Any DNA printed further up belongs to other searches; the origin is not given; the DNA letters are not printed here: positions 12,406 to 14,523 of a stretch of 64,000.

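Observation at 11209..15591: Translationally coupled three-gene cassette: patatin-like phospholipase, 605-aa cytoplasmic thermolysin-like metalloprotease and MBL-fold hydrolase, placed directly downstream of a phosphorelay cluster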

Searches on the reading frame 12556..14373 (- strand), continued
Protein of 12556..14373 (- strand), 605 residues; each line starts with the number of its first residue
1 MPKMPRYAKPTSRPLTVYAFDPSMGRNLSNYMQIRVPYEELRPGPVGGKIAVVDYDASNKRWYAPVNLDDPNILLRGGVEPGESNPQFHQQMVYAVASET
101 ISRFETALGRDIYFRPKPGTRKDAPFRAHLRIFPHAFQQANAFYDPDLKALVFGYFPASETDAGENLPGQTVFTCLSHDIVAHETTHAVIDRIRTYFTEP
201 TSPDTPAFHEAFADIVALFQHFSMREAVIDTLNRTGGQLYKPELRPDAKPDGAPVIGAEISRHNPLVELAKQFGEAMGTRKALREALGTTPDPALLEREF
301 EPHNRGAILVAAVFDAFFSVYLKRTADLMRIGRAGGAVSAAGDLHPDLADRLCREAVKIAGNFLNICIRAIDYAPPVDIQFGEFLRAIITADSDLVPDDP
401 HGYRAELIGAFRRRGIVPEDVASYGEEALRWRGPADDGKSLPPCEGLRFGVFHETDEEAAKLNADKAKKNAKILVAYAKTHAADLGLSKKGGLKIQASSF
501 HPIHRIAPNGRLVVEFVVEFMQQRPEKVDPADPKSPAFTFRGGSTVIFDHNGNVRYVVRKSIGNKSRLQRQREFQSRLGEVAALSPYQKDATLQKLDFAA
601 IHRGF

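Call 61: search_protein_families(library=padloc, alignment_id=A3, max_evalue=1e-10)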
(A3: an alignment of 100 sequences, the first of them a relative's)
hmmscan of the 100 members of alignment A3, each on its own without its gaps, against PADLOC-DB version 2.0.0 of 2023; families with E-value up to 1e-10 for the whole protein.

A. member 1, L004:6924-7685:+ (254 aa): 0 families

B. families by the number of members that match (of 100 scanned): 40 families (the first 25 are shown)
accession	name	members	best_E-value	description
PDLC03854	LmuA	5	8.7e-77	-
PDLC03805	RTasMBL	5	2.5e-50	DRT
PDLC02158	Avs1a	4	7.8e-44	-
PDLC04676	PDC-M48B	4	7.7e-18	-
PDLC04134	mad2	2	6.2e-17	mads_2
PDLC04042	PD-T4-6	1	1e-66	-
PDLC04053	PD-T4-6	1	8.6e-65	-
PDLC04138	mad6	1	4.7e-60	mads_6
PDLC04043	PD-T4-6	1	1.8e-58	-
PDLC04039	PD-T4-6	1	3.3e-58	-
PDLC04061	PD-T4-6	1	9.8e-58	-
PDLC04054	PD-T4-6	1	5.3e-55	-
PDLC01088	C3a189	1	1.4e-51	kinase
PDLC04060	PD-T4-6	1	5.4e-47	-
PDLC04047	PD-T4-6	1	3e-44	-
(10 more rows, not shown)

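Call 64: find_related_loci(query=A1, collection=viral_contigs, flank=8000)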
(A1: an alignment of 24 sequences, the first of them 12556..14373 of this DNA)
Query A1 (605 aa) in viral_contigs; peptide patterns used: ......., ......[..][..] (x = any residue, [..] = any of these).
23 stretches matched a pattern, but none encodes a relative of the query by tblastn (E <= 1e-3).

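Call 65: search_dna_similar(query=window:12556-14373:-, collection=plasmids, mode=protein, max_rows=25)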
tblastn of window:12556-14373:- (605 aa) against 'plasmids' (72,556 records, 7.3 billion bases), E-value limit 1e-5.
Records with a match: 57; places in all: 62; records where one place covers at least 80% of the query: 22.
Best place of each record, by identity: <60% 57.
By first word of the organism name: Rhizobium 19; Sinorhizobium 14; Agrobacterium 6; Hymenobacter 4; Mesorhizobium 3; Phyllobacterium 2; Polymorphobacter 2; Bradyrhizobium 1; Methylorubrum 1; Kovacikia 1; and 4 more.
By predicted mobility (MOB-suite, as given by PLSDB): conjugative 35; non-mobilizable 20; mobilizable 2.
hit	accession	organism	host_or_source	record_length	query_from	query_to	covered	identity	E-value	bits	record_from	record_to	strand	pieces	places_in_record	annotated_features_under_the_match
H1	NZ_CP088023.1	Bradyrhizobium quebecense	Glycine max cv. AC Glengarry,Cell ...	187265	10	579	94%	46.7%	1e-151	490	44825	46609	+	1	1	peptidase M4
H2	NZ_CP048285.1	Rhizobium leguminosarum bv. viciae 248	Fava bean,whole organism,nodules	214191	5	603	99%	42.0%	1e-133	438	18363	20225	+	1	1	hypothetical protein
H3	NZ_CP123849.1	Agrobacterium tumefaciens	Rose,cell culture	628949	9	603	98%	41.7%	4e-131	431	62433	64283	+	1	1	hypothetical protein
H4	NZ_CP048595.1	Agrobacterium tumefaciens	walnut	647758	9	603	98%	41.6%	3e-130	428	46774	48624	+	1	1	hypothetical protein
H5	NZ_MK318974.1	Rhizobium rhizogenes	-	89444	10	603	98%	41.3%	1e-130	429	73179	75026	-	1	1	hypothetical protein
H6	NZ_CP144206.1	Sinorhizobium chiapasense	mixed culture,rhizosphere soil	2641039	2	603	100%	40.0%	3e-125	414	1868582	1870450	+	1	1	none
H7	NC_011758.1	Methylorubrum extorquens CM4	-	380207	5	574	94%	42.0%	8e-120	398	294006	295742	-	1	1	S8 family serine peptidase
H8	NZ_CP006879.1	Rhizobium gallicum bv. gallicum R602sp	Phaseolus vulgaris,whole ...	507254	13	566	92%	43.1%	2e-129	426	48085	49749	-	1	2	hypothetical protein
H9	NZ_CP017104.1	Rhizobium gallicum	Phaseolus vulgaris,Whole ...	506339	6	604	89%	44.3%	2e-111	434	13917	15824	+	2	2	hypothetical protein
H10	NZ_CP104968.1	Phyllobacterium sp. A18/5-2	Vicia costata,cell culture,root nodule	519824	5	575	94%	41.4%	1e-119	398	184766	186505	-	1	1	S8 family serine peptidase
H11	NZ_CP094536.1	Hymenobacter monticola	Single cell,a pond on the Huanglong ...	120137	4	572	94%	41.3%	2e-128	423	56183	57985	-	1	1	hypothetical protein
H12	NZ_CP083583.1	Kovacikia minuta CCNUW1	cell culture,fresh water lake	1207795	10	576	94%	41.5%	3e-103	403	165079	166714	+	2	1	record has no annotation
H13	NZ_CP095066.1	Hymenobacter volaticus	single cell,air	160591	3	574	95%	40.6%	1e-126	418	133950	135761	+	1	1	hypothetical protein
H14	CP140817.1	Rhizobium ruizarguesonis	Trifolium pratense,whole organism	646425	17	603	97%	38.6%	4e-106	359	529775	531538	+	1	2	S8 family serine peptidase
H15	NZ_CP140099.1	Deinococcus sp. AB2017081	pure culture,soil near an iron factory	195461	7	570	93%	39.0%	1e-119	398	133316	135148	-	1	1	hypothetical protein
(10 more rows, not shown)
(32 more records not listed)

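Call 66: get_annotated_region(hit=H1, flank=7000)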
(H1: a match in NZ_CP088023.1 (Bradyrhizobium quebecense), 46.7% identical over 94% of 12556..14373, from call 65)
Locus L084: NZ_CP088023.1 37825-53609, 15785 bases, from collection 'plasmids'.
description: Bradyrhizobium quebecense strain 66S1MB plasmid pBq66S1MBa, complete sequence
organism: Bradyrhizobium quebecense (NCBI taxid 2748629)
taxonomy: Bacteria; Pseudomonadota; Alphaproteobacteria; Hyphomicrobiales; Nitrobacteraceae; Bradyrhizobium; Bradyrhizobium quebecense
host: -; source: Glycine max cv. AC Glengarry,Cell culture,Root nodule from soybean plant inoculated with root zone soil from ...; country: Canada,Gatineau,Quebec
typing (MOB-suite, as given by PLSDB): conjugative; relaxase MOBP,MOBQ; mating-pair formation MPF_T
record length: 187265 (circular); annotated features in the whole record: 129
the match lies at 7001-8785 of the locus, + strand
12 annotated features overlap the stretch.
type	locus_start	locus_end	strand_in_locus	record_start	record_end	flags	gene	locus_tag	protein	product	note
CDS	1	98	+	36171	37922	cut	-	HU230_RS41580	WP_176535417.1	CHAT domain-containing protein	-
CDS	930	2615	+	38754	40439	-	-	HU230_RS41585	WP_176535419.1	hypothetical protein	-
CDS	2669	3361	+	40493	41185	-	-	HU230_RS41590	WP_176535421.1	hypothetical protein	-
CDS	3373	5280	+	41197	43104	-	-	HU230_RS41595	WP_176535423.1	GMC family oxidoreductase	-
CDS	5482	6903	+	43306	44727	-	-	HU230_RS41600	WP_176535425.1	phospholipase D-like domain-containing protein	-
CDS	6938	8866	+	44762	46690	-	-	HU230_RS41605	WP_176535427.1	peptidase M4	-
CDS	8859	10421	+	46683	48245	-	-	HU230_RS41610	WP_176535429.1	MBL fold metallo-hydrolase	-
CDS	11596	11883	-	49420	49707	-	-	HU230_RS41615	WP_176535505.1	SOS response transcriptional repressor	-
CDS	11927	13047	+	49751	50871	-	-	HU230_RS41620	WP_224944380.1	IS630 family transposase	-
CDS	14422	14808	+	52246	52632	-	-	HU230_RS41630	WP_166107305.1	type II toxin-antitoxin system VapC family toxin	-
CDS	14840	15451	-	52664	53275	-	-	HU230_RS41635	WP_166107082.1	TraH family protein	GO:0000160 - phosphorelay signal transduction system [Evidence IEA]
CDS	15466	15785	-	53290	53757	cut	-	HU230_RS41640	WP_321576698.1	nitrilase-related carbon-nitrogen hydrolase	GO:0006807 - nitrogen compound metabolic process [Evidence IEA]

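Call 67: get_annotated_region(hit=H5, flank=7000)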
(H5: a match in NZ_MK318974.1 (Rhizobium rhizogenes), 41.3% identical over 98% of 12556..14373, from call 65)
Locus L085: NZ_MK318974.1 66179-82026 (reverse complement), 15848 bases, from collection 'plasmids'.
description: Rhizobium rhizogenes strain Colt5.8 plasmid pColt5.8d, complete sequence
organism: Rhizobium rhizogenes (NCBI taxid 359)
taxonomy: Bacteria; Pseudomonadota; Alphaproteobacteria; Hyphomicrobiales; Rhizobiaceae; Rhizobium; Rhizobium rhizogenes
host: -; source: -; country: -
typing (MOB-suite, as given by PLSDB): non-mobilizable; mating-pair formation MPF_T
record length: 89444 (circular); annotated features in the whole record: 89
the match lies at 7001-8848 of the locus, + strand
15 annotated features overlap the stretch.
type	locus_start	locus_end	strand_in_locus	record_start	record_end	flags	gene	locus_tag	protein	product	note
CDS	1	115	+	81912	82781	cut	-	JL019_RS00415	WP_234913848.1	AAA family ATPase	-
CDS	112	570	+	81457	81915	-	-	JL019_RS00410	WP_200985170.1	hypothetical protein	-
CDS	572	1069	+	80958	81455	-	-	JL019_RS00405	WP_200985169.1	hypothetical protein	-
CDS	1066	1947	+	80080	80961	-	-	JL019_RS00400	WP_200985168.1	CBASS oligonucleotide cyclase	-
CDS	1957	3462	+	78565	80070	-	-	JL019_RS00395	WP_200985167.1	SAVED domain-containing protein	-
CDS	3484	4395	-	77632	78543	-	-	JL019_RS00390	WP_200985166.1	ImmA/IrrE family metallo-endopeptidase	-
CDS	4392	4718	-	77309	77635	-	-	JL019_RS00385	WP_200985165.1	helix-turn-helix transcriptional regulator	-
CDS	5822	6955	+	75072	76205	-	-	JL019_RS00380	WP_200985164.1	patatin-like phospholipase family protein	-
CDS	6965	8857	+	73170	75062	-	-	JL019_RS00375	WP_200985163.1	hypothetical protein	-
CDS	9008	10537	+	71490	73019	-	-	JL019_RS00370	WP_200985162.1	hypothetical protein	-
CDS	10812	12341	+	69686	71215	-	-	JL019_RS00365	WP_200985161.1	AAA family ATPase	-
CDS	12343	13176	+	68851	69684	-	-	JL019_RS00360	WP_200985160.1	HNH endonuclease signature motif containing protein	-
CDS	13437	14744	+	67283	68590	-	-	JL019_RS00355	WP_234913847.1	acyltransferase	-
CDS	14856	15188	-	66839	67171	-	-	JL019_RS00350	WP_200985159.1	hypothetical protein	-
CDS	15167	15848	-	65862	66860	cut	-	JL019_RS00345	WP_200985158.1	hypothetical protein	-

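Call 68: get_annotated_region(hit=H7, flank=7000)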
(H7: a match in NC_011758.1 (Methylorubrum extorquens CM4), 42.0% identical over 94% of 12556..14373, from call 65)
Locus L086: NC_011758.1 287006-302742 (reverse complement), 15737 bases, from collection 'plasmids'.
description: Methylorubrum extorquens CM4 plasmid pCMU01, complete sequence
organism: Methylorubrum extorquens CM4 (NCBI taxid 440085)
taxonomy: Bacteria; Pseudomonadota; Alphaproteobacteria; Hyphomicrobiales; Methylobacteriaceae; Methylorubrum; Methylorubrum extorquens; Methylorubrum extorquens CM4
host: -; source: -; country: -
typing (MOB-suite, as given by PLSDB): conjugative; replicon rep_cluster_4; relaxase MOBQ; mating-pair formation MPF_I
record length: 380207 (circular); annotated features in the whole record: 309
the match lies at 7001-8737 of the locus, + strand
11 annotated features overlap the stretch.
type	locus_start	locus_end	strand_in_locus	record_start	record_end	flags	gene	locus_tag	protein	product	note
CDS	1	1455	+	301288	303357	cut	-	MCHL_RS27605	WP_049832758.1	AAA family ATPase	-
CDS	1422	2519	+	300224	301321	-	-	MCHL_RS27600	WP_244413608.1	3'-5' exonuclease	-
CDS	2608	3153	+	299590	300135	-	-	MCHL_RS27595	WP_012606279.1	metallophosphoesterase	-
CDS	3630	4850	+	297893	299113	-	-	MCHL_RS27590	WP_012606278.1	DUF2235 domain-containing protein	-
CDS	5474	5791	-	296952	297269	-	-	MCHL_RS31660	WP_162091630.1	hypothetical protein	-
CDS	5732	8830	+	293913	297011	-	-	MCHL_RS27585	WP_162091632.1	S8 family serine peptidase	GO:0006508 - proteolysis [Evidence IEA]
CDS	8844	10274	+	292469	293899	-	-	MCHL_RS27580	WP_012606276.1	MBL fold metallo-hydrolase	-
CDS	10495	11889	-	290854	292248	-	-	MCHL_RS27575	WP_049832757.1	SIR2 family protein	-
CDS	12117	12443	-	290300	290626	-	-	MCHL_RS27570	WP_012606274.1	hypothetical protein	-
CDS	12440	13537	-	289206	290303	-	-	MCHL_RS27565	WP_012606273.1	IS5-like element ISMch8 family transposase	GO:0006313 - DNA transposition [Evidence IEA]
CDS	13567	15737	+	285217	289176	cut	-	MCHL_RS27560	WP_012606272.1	SIR2 family protein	-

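Call 88: fold_search(model_id=the predicted structure, library=pdb)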
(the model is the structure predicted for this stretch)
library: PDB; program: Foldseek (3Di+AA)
matches with E <= 10: 436; with E <= 0.001: 5
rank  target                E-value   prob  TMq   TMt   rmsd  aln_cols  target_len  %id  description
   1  4ow3                  1.5e-05  1.00  0.30  0.51  11.3       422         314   16  Thermolysin structure determined by free-electron laser (released 2014-03-12)
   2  4tnl                  2.2e-05  1.00  0.33  0.57   9.8       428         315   16  1.8 A resolution room temperature structure of Thermolysin recorded using an XFEL (released 2014-07-09)
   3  5fxn                  5.9e-05  1.00  0.31  0.53   9.7       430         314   15  Structure of thermolysin solved by SAD from data collected by Direct Data Collection (DDC) using the ESRF RoboDiff gonio (released 2016-03-16)
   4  3nqz_B                9.2e-05  1.00  0.33  0.58   9.4       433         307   12  Crystal structure of the autoprocessed Vibriolysin MCP-02 with E369A mutation (released 2010-10-06)
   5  1bqb                  1.5e-04  1.00  0.32  0.57   8.6       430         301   14  AUREOLYSIN, STAPHYLOCOCCUS AUREUS METALLOPROTEINASE (released 1999-01-13)
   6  7skl_A                1.1e-03  1.00  0.31  0.55   9.6       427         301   14  Complex between S. aureus aureolysin and IMPI mutant I57I (released 2022-01-26)
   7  7yth_A                6.1e-02  0.14  0.09  0.15  21.6       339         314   13  Structure of OCPx1 from Nostoc flagelliforme CCNUN1 (released 2023-06-21)
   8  2elb                  7.4e-02  0.06  0.06  0.10  36.1       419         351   10  Crystal Structure of the BAR-PH domain of human APPL1 (released 2007-05-29)
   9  8cq0_A                1.0e-01  0.04  0.07  0.03  41.0       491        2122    8  Photorhabdus luminescens TcdA1 prepore-to-pore intermediate, K567W K2008W mutant (released 2024-03-13)
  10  7yth_B                1.6e-01  0.12  0.09  0.15  22.1       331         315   13  Structure of OCPx1 from Nostoc flagelliforme CCNUN1 (released 2023-06-21)
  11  8pzk                  2.8e-01  0.08  0.10  0.16  19.8       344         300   10  Crystal structure of the Orange Carotenoid Protein 2 (OCP2) from Gloeocapsa sp. PCC 7428 (released 2024-01-03)
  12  5d9r                  2.9e-01  0.15  0.09  0.21  10.3       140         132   15  Crystal structure of a conserved domain in the intermembrane space region of the plastid division protein ARC6 (released 2015-11-11)
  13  6t6m                  3.1e-01  0.07  0.09  0.16  22.1       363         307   11  Y201W mutant of the orange carotenoid protein from Synechocystis at pH 5.5 (released 2020-11-18)
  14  6p7l_F                4.8e-01  0.14  0.08  0.21   8.8        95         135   10  1.8 Angstrom structure of Aln2 from Streptomyces sp. CM020 (released 2020-06-17)
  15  5had                  5.1e-01  0.11  0.07  0.20  10.0        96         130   16  Crystal structure of intermembrane space region of chloroplast protein ARC6 (released 2017-01-18)
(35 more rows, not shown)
